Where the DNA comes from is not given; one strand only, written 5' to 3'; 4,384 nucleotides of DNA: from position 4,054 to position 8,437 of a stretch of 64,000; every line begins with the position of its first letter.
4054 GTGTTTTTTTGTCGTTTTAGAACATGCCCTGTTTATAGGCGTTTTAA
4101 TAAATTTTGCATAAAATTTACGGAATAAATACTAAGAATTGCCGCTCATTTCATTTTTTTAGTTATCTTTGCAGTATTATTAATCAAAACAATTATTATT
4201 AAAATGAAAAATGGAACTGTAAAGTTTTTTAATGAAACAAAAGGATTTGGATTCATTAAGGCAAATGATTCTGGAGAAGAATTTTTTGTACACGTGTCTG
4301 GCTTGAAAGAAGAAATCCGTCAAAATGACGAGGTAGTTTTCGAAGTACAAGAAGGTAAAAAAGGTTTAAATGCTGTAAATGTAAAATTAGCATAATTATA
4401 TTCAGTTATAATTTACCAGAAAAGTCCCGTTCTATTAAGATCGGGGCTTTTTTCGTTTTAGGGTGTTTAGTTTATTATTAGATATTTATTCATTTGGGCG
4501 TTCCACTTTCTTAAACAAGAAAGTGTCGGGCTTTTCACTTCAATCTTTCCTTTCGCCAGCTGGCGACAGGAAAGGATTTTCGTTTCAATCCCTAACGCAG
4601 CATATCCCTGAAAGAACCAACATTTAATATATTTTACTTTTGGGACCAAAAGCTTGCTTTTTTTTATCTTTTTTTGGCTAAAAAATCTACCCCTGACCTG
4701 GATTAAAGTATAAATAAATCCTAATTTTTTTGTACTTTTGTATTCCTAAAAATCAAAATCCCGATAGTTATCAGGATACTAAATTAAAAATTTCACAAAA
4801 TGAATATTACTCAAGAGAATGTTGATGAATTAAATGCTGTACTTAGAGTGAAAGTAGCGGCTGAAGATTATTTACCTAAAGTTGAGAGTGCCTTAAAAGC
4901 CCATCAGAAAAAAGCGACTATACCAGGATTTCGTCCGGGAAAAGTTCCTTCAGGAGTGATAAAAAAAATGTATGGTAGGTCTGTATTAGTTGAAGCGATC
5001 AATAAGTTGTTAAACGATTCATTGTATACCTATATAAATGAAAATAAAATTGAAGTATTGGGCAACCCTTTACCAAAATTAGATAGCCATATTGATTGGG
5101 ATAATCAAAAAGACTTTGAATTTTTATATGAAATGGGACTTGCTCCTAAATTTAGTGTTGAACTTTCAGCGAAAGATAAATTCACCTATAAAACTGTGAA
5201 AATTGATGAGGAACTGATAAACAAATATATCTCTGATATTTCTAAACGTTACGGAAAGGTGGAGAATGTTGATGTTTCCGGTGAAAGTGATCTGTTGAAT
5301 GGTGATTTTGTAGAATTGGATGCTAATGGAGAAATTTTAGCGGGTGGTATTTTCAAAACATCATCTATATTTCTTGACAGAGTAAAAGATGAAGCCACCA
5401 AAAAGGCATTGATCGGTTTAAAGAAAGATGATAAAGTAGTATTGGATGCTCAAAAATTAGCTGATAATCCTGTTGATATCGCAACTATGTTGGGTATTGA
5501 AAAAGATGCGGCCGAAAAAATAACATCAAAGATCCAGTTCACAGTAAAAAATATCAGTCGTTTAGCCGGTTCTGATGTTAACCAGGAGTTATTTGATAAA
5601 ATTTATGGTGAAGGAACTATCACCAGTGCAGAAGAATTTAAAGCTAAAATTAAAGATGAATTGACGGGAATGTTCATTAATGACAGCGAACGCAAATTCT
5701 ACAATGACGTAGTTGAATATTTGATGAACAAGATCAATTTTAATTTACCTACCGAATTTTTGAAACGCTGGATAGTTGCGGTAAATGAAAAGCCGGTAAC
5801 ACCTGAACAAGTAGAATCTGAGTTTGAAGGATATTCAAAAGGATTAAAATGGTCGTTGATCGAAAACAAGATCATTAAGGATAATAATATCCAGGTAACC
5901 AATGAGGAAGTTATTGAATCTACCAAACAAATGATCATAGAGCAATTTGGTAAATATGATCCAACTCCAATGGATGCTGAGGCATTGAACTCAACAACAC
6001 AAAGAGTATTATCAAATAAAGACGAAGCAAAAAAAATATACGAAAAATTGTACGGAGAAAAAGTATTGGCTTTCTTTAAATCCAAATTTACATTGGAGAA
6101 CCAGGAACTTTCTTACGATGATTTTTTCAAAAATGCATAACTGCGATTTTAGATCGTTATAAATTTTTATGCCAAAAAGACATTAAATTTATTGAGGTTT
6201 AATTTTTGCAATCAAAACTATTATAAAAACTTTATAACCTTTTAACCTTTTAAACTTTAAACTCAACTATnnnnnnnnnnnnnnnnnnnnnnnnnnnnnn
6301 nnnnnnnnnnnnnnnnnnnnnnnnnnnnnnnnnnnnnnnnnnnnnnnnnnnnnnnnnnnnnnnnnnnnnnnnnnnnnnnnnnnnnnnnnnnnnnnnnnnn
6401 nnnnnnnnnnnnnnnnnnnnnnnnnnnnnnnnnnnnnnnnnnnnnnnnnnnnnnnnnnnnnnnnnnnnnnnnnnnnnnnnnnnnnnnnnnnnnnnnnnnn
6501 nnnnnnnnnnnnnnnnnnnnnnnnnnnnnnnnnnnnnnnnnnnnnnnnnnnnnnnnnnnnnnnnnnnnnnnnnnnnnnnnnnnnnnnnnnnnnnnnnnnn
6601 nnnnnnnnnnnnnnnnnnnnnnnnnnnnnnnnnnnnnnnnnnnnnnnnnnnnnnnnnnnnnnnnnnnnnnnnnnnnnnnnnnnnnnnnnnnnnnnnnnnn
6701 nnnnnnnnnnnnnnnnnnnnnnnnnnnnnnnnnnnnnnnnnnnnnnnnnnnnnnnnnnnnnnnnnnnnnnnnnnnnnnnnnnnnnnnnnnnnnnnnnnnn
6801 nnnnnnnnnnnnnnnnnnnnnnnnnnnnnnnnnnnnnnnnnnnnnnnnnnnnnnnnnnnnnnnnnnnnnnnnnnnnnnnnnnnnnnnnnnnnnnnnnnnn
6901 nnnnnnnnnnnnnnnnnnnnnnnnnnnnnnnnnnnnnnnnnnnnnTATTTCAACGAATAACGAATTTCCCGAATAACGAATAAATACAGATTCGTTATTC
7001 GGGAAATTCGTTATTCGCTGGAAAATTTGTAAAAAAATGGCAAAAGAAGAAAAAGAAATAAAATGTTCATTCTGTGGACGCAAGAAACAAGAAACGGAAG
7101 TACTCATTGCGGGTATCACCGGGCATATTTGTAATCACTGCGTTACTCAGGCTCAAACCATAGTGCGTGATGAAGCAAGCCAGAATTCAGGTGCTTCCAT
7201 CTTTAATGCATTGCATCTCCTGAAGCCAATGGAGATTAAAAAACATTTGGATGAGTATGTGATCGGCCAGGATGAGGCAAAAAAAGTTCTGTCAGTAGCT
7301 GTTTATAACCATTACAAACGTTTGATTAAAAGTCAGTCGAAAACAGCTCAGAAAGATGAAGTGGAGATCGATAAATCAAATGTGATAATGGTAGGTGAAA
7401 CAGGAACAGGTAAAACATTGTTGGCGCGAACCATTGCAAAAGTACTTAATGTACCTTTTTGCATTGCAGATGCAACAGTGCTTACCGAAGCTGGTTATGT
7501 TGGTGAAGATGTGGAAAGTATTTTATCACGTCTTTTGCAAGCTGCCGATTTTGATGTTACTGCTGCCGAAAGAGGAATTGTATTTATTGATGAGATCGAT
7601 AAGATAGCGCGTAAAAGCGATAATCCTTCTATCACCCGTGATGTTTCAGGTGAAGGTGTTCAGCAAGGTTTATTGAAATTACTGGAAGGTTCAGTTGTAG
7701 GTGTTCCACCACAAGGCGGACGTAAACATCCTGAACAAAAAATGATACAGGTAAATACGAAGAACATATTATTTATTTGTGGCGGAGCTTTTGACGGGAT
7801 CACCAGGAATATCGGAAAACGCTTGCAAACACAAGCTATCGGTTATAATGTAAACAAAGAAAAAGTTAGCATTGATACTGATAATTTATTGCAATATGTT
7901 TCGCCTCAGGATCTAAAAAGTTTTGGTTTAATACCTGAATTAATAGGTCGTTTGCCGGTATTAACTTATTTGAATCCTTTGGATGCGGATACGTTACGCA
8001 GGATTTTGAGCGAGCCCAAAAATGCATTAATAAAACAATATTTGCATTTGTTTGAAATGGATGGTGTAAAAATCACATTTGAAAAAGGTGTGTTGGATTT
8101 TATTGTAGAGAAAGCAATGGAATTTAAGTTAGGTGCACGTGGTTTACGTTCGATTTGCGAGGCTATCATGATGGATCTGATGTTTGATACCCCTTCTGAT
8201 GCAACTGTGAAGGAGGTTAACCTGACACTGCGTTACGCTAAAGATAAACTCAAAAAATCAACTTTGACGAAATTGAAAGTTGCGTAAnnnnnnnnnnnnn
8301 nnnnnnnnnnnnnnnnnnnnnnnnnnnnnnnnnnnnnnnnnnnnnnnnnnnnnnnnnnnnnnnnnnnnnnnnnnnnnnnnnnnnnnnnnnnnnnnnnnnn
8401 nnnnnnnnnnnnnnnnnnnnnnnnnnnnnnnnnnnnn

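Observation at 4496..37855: Dispersed ~100-nt intergenic element with conserved linkers and covarying hairpins, five copies in 64 kb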

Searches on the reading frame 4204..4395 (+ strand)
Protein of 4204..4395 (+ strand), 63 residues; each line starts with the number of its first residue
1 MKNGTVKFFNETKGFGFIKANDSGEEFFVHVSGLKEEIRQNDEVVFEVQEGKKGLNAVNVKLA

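Call 17: find_encoding_contigs(protein=window:4204-4395:+, flank=3000, max_places=10)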
Protein window:4204-4395:+ (63 aa): 22 contigs read that carry it; 10 places shown.
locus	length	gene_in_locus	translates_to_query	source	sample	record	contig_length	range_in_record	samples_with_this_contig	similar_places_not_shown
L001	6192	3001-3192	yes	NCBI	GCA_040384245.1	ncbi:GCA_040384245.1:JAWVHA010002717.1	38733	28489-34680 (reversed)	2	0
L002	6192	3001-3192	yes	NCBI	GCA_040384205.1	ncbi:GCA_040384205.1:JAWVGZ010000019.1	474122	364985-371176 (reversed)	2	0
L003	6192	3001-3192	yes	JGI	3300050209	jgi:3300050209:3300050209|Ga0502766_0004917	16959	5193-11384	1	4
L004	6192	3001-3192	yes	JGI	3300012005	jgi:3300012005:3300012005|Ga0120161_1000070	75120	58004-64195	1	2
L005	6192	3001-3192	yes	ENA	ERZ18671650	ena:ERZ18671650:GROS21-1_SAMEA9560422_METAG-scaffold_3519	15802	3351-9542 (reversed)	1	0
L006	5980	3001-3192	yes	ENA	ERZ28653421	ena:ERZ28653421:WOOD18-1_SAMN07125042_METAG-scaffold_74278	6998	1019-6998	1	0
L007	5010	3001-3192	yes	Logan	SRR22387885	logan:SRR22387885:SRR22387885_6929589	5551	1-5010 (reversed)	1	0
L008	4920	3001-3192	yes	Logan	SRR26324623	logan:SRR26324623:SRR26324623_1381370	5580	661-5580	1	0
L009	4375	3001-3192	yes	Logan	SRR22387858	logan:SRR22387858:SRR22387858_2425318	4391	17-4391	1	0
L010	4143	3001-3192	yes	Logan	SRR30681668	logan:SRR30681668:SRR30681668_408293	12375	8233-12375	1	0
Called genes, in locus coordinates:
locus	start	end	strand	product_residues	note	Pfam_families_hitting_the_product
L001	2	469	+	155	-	PF00578:AhpC-TSA, PF08534:Redoxin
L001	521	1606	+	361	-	PF08423:Rad51, PF00154:RecA_N, PF06745:ATPase (weak), PF21096:RecA_C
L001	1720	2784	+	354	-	PF09295:ChAPs (weak), PF12895:ANAPC3 (weak), PF13371:TPR_9 (weak), PF13414:TPR_11, PF14559:TPR_19 (weak), PF13431:TPR_17 (weak), PF00515:TPR_1, PF07719:TPR_2 (weak), +15 more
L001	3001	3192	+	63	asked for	PF00313:CSD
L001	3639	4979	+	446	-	PF05697:Trigger_N, PF05698:Trigger_C (faint), PF28537:FKBP-like_TF, PF28539:TF_C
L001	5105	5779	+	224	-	PF00574:CLP_protease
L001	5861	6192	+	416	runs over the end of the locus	PF06689:zf-C4_ClpX, PF00158:Sigma54_activat (faint), PF00493:MCM (weak), PF01078:Mg_chelatase (faint), PF00004:AAA, PF07724:AAA_2, PF07728:AAA_5 (weak), PF10431:ClpB_D2-small, +1 more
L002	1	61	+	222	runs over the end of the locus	PF02493:MORN (weak)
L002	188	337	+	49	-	-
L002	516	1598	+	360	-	PF00154:RecA_N, PF08423:Rad51, PF06745:ATPase (weak), PF21096:RecA_C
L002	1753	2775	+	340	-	PF09295:ChAPs (faint), PF13371:TPR_9 (faint), PF13428:TPR_14 (faint), PF14561:TPR_20 (faint), PF23914:TPR_CcmH_CycH (weak), PF13414:TPR_11 (weak), PF00515:TPR_1 (weak), PF13414:TPR_11 (weak), +11 more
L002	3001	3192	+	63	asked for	PF00313:CSD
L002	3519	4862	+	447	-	PF05697:Trigger_N, PF05698:Trigger_C (faint), PF28537:FKBP-like_TF, PF28539:TF_C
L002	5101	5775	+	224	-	PF00574:CLP_protease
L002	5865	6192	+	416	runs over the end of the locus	PF06689:zf-C4_ClpX, PF00158:Sigma54_activat (faint), PF00493:MCM (weak), PF01078:Mg_chelatase (faint), PF00004:AAA, PF07724:AAA_2, PF07728:AAA_5 (weak), PF10431:ClpB_D2-small, +1 more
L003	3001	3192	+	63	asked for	PF00313:CSD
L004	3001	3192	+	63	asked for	PF00313:CSD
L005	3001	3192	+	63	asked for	PF00313:CSD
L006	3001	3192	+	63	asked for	PF00313:CSD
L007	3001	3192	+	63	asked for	PF00313:CSD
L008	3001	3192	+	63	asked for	PF00313:CSD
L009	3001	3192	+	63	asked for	PF00313:CSD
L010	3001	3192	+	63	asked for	PF00313:CSD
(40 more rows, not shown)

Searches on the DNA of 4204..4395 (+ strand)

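Call 18: search_rna_families(sources=[L001, L002, L003, L004, L005, L006, L007, L008, L009, L010], threshold=gathering)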
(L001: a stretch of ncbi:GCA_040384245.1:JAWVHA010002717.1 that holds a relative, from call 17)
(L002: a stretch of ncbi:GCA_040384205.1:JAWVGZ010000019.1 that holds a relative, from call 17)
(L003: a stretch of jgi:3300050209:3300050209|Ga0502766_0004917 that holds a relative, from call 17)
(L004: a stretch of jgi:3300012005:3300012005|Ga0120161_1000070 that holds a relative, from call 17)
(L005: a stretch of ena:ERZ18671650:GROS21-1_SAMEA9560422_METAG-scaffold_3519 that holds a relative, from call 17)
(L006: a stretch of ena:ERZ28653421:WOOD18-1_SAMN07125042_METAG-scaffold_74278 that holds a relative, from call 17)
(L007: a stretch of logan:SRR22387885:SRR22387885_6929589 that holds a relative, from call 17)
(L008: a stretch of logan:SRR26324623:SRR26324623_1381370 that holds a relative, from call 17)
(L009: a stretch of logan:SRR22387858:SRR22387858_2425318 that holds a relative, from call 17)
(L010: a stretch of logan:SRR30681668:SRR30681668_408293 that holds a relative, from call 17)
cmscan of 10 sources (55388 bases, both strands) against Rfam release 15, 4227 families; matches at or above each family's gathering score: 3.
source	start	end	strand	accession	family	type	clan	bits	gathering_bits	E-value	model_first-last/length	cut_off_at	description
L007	3321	3407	-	RF01705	Flavo-1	Gene; sRNA;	-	59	42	2.4e-10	1-76/76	no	Flavo-1 RNA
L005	3336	3422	-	RF01705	Flavo-1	Gene; sRNA;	-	55.9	42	1.7e-09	1-76/76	no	Flavo-1 RNA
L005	3673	3758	-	RF01705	Flavo-1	Gene; sRNA;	-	50.2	42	6e-08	1-76/76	no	Flavo-1 RNA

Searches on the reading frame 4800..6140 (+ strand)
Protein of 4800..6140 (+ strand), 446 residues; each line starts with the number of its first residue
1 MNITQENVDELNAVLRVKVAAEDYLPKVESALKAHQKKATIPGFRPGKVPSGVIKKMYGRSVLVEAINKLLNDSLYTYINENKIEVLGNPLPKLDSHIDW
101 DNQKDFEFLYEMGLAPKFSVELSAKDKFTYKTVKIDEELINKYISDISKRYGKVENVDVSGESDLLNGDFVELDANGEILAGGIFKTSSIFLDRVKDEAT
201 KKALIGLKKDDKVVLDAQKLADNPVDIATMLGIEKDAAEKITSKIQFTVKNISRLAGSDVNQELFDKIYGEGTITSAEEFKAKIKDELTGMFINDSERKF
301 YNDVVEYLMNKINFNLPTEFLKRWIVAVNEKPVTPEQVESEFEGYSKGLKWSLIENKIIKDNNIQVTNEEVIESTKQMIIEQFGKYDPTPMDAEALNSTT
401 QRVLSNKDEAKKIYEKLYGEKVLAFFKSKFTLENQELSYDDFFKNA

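Call 65: search_protein_families(library=pfam, proteins=[window:4800-6140:+], max_evalue=0.00001)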
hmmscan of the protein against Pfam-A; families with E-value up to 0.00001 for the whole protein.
window:4800-6140:+ (446 aa): 2 families
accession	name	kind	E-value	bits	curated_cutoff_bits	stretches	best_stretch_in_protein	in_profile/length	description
PF05697.18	Trigger_N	-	3e-35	122.1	22.2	1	1-146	1-143/144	Bacterial trigger factor protein (TF)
PF05698.19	Trigger_C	-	1.4e-06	28.8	22.7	0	347-388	92-131/162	Bacterial trigger factor protein (TF) C-terminus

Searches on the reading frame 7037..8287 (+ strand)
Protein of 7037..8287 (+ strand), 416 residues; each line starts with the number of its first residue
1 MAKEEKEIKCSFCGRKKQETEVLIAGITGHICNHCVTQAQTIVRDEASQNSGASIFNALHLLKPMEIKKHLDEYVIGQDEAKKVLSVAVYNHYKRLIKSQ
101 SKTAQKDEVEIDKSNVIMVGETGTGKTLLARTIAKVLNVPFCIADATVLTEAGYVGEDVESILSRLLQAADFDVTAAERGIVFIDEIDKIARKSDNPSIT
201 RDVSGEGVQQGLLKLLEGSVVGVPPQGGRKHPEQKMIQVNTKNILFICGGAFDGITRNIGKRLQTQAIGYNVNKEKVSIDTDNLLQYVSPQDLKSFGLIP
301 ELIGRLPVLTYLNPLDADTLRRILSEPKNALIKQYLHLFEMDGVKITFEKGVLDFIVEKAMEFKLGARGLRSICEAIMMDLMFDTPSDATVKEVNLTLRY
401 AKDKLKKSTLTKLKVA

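Call 29: find_encoding_contigs(protein=window:7037-8287:+, flank=1200, max_places=10)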
Protein window:7037-8287:+ (416 aa): 2 contigs read that carry it; 1 place shown.
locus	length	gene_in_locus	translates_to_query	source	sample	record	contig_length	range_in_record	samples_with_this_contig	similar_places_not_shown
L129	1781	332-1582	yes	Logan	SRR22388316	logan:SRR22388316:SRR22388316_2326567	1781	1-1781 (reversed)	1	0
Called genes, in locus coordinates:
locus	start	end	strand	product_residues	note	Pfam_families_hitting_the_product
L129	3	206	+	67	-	?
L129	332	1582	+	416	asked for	PF06689:zf-C4_ClpX, PF00158:Sigma54_activat (faint), PF00493:MCM (weak), PF01078:Mg_chelatase (faint), PF00004:AAA, PF07724:AAA_2, PF07728:AAA_5 (weak), PF10431:ClpB_D2-small, +1 more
